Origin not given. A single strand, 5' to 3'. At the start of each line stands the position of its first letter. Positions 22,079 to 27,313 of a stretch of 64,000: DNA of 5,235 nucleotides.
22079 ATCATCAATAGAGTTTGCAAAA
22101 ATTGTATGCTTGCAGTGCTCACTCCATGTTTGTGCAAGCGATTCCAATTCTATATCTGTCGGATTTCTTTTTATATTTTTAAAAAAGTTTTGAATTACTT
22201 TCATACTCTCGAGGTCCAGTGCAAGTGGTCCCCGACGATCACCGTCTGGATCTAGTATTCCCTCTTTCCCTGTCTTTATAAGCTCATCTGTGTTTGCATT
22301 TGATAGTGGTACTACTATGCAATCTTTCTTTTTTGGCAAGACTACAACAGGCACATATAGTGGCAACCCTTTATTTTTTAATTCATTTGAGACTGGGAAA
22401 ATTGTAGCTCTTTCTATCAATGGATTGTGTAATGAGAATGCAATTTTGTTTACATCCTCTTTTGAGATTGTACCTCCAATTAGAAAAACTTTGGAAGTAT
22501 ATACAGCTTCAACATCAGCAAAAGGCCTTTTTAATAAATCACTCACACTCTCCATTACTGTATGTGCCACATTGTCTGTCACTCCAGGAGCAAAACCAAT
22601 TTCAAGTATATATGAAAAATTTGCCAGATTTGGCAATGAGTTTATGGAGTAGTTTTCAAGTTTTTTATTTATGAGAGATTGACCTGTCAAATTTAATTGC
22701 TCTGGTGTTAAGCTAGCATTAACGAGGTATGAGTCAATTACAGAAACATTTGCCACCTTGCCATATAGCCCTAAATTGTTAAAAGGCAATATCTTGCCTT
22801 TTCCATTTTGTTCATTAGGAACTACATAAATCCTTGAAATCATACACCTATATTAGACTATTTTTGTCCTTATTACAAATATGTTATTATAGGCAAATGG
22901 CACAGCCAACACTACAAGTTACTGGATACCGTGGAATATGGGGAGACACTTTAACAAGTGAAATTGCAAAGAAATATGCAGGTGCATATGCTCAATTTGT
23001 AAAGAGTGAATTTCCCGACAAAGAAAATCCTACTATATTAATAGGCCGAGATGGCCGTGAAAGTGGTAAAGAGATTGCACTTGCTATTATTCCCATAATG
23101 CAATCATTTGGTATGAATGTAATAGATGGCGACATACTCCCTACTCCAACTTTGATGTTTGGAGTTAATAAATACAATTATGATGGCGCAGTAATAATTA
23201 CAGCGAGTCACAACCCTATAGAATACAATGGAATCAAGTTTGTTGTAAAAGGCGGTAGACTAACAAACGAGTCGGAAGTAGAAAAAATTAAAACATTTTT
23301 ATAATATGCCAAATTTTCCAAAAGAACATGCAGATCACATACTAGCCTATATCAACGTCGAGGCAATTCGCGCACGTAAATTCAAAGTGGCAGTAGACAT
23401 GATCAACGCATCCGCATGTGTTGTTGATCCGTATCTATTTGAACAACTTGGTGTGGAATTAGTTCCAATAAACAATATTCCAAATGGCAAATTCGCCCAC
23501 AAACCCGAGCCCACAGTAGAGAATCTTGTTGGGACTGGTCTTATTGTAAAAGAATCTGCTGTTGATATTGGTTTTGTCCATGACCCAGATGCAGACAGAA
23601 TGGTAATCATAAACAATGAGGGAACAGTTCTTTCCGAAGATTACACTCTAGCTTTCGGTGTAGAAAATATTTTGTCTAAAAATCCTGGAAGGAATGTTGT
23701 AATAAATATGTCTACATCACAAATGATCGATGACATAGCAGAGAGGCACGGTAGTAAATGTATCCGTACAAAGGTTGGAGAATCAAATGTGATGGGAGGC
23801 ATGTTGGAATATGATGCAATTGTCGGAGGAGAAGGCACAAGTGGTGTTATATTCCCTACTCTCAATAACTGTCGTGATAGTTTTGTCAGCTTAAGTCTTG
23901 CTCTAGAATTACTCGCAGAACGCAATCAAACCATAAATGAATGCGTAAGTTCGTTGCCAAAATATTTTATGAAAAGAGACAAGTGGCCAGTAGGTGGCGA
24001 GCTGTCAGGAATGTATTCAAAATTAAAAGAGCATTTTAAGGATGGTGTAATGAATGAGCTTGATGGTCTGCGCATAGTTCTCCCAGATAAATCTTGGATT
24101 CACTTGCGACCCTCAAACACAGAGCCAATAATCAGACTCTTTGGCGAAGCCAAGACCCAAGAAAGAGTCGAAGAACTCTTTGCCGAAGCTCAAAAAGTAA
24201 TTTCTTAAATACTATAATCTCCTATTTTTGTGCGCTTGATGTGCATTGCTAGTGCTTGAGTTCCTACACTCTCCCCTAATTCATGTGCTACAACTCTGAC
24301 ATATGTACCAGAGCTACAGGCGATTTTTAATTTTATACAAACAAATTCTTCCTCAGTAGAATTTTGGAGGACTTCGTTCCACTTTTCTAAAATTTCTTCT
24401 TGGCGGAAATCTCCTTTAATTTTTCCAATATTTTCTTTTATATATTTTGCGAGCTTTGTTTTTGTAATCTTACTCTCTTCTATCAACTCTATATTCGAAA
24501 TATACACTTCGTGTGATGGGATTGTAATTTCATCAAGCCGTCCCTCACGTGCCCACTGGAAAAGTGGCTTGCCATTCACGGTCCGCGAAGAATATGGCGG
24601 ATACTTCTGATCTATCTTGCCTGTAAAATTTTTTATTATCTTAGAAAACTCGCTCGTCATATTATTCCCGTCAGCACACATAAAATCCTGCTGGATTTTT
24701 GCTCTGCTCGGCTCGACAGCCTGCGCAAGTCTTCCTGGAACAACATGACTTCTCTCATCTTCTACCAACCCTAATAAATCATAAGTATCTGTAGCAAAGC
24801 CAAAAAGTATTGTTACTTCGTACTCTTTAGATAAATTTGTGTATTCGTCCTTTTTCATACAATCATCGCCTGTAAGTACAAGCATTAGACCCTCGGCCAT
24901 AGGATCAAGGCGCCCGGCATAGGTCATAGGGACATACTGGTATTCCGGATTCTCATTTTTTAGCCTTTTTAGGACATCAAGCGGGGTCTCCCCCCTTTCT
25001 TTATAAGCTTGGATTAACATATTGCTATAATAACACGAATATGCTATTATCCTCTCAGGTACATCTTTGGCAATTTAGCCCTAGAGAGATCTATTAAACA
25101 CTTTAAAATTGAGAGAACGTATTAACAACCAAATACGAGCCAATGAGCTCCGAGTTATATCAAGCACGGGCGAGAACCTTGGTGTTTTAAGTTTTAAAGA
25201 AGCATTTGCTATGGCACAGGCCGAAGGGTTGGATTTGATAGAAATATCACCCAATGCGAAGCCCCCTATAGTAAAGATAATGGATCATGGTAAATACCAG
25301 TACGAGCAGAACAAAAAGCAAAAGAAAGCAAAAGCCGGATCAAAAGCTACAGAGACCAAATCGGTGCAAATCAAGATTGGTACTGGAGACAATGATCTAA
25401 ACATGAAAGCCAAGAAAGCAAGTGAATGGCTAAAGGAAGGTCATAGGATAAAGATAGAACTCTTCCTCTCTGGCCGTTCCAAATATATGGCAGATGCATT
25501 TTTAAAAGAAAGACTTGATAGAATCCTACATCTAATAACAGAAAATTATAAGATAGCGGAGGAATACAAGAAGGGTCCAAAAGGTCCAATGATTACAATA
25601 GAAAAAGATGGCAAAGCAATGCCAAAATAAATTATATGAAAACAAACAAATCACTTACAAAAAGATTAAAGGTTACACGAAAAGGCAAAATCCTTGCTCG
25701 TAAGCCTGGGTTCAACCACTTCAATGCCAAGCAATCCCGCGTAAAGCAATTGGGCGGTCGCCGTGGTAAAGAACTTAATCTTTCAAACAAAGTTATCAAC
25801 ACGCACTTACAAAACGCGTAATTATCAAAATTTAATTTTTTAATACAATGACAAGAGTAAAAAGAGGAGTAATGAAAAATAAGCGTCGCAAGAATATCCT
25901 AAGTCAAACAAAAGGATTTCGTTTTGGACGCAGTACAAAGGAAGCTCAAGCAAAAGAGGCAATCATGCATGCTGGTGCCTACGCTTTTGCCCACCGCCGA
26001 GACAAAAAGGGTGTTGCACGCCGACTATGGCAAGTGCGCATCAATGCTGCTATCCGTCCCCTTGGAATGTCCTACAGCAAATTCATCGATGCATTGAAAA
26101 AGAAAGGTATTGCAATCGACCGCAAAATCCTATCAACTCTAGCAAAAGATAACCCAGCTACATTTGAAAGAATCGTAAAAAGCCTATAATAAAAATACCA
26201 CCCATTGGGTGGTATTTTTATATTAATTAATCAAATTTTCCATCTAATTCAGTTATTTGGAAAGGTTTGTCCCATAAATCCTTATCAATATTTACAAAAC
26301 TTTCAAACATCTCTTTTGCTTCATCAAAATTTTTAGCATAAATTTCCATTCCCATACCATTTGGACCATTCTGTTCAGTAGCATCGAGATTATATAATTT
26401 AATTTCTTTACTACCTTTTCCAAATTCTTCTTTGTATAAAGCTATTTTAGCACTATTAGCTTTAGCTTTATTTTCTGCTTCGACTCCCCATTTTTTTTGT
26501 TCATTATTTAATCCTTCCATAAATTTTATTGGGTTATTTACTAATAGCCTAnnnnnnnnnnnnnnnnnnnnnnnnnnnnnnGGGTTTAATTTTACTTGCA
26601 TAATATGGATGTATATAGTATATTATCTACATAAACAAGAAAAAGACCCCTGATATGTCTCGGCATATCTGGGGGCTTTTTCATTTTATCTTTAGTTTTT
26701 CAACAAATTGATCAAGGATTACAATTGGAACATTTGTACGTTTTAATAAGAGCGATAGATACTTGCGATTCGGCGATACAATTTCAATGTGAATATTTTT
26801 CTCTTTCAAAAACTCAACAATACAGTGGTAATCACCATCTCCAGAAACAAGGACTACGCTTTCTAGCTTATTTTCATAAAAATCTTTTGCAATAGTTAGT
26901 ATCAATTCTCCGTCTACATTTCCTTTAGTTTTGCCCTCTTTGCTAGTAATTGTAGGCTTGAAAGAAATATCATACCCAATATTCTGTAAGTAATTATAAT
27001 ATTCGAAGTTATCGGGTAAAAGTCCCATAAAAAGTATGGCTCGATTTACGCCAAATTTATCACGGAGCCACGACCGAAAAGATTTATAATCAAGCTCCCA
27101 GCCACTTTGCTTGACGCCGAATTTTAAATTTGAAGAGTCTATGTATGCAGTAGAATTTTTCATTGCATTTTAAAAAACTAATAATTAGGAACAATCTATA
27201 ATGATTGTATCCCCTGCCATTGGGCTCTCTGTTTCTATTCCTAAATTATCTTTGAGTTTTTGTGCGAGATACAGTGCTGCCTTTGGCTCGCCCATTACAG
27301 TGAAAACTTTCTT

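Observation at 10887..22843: Near-complete de novo purine operon (purL-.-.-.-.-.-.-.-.-B) in a CPR-like genome, with an unknown HAD-like gene between purD and purE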

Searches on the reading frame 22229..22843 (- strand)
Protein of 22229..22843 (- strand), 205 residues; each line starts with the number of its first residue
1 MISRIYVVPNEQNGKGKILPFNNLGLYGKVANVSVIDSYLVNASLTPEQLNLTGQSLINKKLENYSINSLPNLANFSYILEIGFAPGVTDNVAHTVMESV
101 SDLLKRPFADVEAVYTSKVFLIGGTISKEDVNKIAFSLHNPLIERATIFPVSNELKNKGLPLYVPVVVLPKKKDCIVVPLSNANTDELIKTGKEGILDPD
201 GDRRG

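Call 22: search_protein_families(library=pfam, proteins=[window:22229-22843:-], max_evalue=1)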
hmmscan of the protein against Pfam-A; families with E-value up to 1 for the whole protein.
window:22229-22843:- (205 aa): 1 family
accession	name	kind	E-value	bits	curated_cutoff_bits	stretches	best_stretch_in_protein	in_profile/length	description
PF07056.16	DUF1335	-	0.034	14.7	25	1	103-182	17-101/131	Protein of unknown function (DUF1335)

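Call 62: search_solved_structures(query=A7, max_evalue=1, show_alignments=3)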
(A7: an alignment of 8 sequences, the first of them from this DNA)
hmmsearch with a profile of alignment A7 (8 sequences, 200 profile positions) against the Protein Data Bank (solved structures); distinct sequences matched with E-value up to 1: 9.
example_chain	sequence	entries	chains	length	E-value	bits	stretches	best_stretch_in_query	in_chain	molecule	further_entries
8j3n_A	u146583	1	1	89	0.12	15.1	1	84-155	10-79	Phosphoribosylformylglycinamidine synthase subunit PurS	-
2def_A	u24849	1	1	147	0.13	15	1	134-194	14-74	PEPTIDE DEFORMYLASE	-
1def_A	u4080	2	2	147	0.13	15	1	134-194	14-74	PEPTIDE DEFORMYLASE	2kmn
1dff_A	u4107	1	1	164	0.16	14.7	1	134-194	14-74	PEPTIDE DEFORMYLASE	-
8ofe_A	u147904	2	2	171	0.16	14.6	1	134-194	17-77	Peptide deformylase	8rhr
3k6l_A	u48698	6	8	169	0.16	14.6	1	134-194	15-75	Peptide deformylase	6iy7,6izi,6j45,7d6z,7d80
1bs4_A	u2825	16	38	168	0.16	14.6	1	134-194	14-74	PROTEIN (PEPTIDE DEFORMYLASE) | POLYPEPTIDE DEFORMYLASE | PEPTIDE DEFORMYLASE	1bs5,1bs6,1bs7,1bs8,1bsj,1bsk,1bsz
4al2_A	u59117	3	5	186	0.2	14.4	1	135-194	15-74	PEPTIDE DEFORMYLASE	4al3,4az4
2w3t_A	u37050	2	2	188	0.2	14.3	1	135-194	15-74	PEPTIDE DEFORMYLASE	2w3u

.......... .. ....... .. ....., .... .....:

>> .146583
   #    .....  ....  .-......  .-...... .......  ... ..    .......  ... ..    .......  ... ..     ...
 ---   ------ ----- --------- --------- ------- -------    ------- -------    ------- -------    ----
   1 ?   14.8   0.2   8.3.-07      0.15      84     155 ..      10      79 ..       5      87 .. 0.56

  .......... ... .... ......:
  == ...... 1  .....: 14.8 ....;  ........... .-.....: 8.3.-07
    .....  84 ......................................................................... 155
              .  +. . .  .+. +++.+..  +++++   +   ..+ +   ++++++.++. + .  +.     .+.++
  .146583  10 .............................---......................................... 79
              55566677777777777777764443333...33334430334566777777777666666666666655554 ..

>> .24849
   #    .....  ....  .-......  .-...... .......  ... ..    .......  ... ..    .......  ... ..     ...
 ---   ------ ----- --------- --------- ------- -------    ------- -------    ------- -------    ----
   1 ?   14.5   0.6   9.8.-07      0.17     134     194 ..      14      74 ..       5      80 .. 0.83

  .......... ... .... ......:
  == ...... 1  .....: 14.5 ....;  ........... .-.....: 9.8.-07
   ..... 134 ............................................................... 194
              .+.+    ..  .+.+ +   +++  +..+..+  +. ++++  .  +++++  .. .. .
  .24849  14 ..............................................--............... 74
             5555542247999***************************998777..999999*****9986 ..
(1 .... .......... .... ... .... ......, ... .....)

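Call 80: find_homologous_proteins(query=window:22229-22843:-, max_evalue=0.00001)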
Query window:22229-22843:- (205 aa): 54 proteins with E <= 0.00001 among 332 candidates.
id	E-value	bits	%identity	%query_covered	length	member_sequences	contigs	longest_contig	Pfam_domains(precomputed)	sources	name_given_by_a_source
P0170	1.3e-53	200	53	100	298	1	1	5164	PF18072.7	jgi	-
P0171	6.2e-51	191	49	100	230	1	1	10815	-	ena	-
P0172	7.8e-47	178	49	100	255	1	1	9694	-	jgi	jgi:phosphoribosylformylglycinamidine synthase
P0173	8.6e-47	177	47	100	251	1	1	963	PF18072.7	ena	-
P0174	2.2e-42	163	47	100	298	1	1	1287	PF18072.7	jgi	-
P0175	3.6e-40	156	45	100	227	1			-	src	-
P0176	7.0e-39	152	46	100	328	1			PF18072.7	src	-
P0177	1.2e-37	148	47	90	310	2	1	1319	PF18072.7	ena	-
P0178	2.0e-37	147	44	94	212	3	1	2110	-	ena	-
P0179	1.9e-35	140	43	100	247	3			PF18072.7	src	-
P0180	3.3e-35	140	45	100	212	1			-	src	-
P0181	3.5e-35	140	45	100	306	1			PF18072.7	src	-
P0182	6.8e-35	139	48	78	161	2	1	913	-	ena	-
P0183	1.3e-33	135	44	100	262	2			PF18072.7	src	-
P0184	4.8e-32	129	45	100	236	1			PF18072.7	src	-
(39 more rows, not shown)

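Call 86: predict_structure(alignment_id=A10)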
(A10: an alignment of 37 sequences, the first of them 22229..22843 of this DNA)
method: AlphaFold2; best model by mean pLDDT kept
length: 205 residues; sequences in the alignment: 37
mean_pLDDT: 90.2   pTM: 0.79
mean pLDDT of the five models: 90.2, 88.9, 88.5, 88.0, 87.6
residues with pLDDT >= 90: 143; 70-90: 48; 50-70: 13; < 50: 1
segments of 3 or more residues with pLDDT < 50: none
pLDDT, mean of each block of 10 residues (from residue 1): 95 61 91 95 97 97 95 94 95 97 96 97 96 96 96 88 87 70 85 84 75
secondary structure, 60 per line:
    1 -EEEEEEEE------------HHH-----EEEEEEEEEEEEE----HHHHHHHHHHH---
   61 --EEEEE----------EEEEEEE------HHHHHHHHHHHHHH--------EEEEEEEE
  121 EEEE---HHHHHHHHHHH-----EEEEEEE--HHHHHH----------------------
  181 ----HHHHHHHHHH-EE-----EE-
elements in order: E2-9 E30-42 H47-57 E63-67 E78-84 H91-104 E113-124 H128-138 E144-150 H153-158 H185-194

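Call 88: fold_search(model_id=the predicted structure, library=pdb)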
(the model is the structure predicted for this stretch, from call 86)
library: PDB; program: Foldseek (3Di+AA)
matches with E <= 10: 841; with E <= 0.001: 18
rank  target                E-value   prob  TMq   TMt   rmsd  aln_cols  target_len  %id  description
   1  7dw7                  4.3e-05  1.00  0.50  0.10   5.9       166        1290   14  Crystal Structure of N1051A mutant of Formylglycinamidine Synthetase (released 2022-01-19)
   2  4lgy                  4.6e-05  1.00  0.52  0.10   5.2       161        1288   14  Importance of Hydrophobic Cavities in Allosteric Regulation of Formylglycinamide Synthetase: Insight from Xenon Trapping (released 2013-12-11)
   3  6jt8                  4.6e-05  1.00  0.50  0.10   5.6       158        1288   14  Crystal structure of 450-451_deletion mutant of FGAM Synthetase (released 2020-03-04)
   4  6jta                  5.2e-05  1.00  0.53  0.10   5.5       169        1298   14  Crystal Structure of D464A L465A mutant of FGAM Synthetase (released 2020-03-04)
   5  6lyk                  6.1e-05  1.00  0.50  0.09   5.6       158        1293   13  Crystal Structure of R1263A mutant of Formylglycinamidine Synthetase (released 2021-02-17)
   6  6jt7                  7.7e-05  1.00  0.53  0.10   4.5       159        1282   14  Crystal structure of 452-453_deletion mutant of FGAM Synthetase (released 2020-03-04)
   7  6lyo                  7.7e-05  1.00  0.48  0.09   5.5       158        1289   14  Crystal Structure of H296A mutant of Formylglycinamidine Synthetase (released 2021-02-17)
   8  1t3t                  1.5e-04  1.00  0.50  0.10   6.0       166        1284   14  Structure of Formylglycinamide synthetase (released 2004-09-14)
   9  6jt9                  1.7e-04  1.00  0.49  0.10   5.9       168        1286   13  Crystal Structure of D464A mutant of FGAM Synthetase (released 2020-03-04)
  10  6lyl                  1.8e-04  1.00  0.50  0.10   5.8       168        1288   14  Crystal structure of S1052D mutant of Formylglycinamidine synthetase (released 2021-02-17)
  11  4r7g                  1.8e-04  1.00  0.49  0.10   6.3       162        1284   14  Determination of the formylglycinamide ribonucleotide amidotransferase ammonia pathway by combining 3D-RISM theory with  (released 2015-01-21)
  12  6lym                  1.9e-04  1.00  0.52  0.10   5.5       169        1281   15  Crystal structure of D657A mutant of formylglycinamidine synthetase (released 2021-02-17)
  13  3ujn                  1.9e-04  1.00  0.50  0.10   6.0       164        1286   14  Formyl Glycinamide Ribonucleotide Amidotransferase from Salmonella Typhimurium : Role of the ATP complexation and glutam (released 2012-06-06)
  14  3ugj                  2.2e-04  1.00  0.48  0.09   5.5       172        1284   14  Formyl Glycinamide ribonucletide amidotransferase from Salmonella Typhimurum: Role of the ATP complexation and glutamina (released 2012-06-06)
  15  4l78                  2.3e-04  1.00  0.50  0.10   5.7       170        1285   14  Xenon Trapping and Statistical Coupling Analysis Uncover Regions Important for Structure and Function of Multidomain Pro (released 2013-12-11)
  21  1vq3_C                6.6e-02  0.93  0.27  0.52   4.5        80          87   11  Crystal structure of Phosphoribosylformylglycinamidine synthase, purS subunit (EC 6.3.5.3) (TM1244) from Thermotoga ma (released 2004-12-28)
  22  1vq3_B                7.0e-02  0.97  0.28  0.58   4.7        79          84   16  Crystal structure of Phosphoribosylformylglycinamidine synthase, purS subunit (EC 6.3.5.3) (TM1244) from Thermotoga ma (released 2004-12-28)
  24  2cuw                  7.4e-02  0.96  0.27  0.57   4.2        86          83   19  Crystal Structure of Thermus thermophilus PurS, one of the subunits of Formylglycinamide Ribonucleotide Amidotransferase (released 2005-11-30)
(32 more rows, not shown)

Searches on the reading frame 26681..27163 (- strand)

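Call 70: search_protein_families(library=pfam, proteins=[window:26681-27163:-], max_evalue=0.001)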
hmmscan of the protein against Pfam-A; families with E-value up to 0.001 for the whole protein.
window:26681-27163:- (160 aa): 1 family
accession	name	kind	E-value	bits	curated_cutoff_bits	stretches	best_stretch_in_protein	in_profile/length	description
PF01936.24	NYN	-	7.8e-16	59.3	24.2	1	7-131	5-125/145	NYN domain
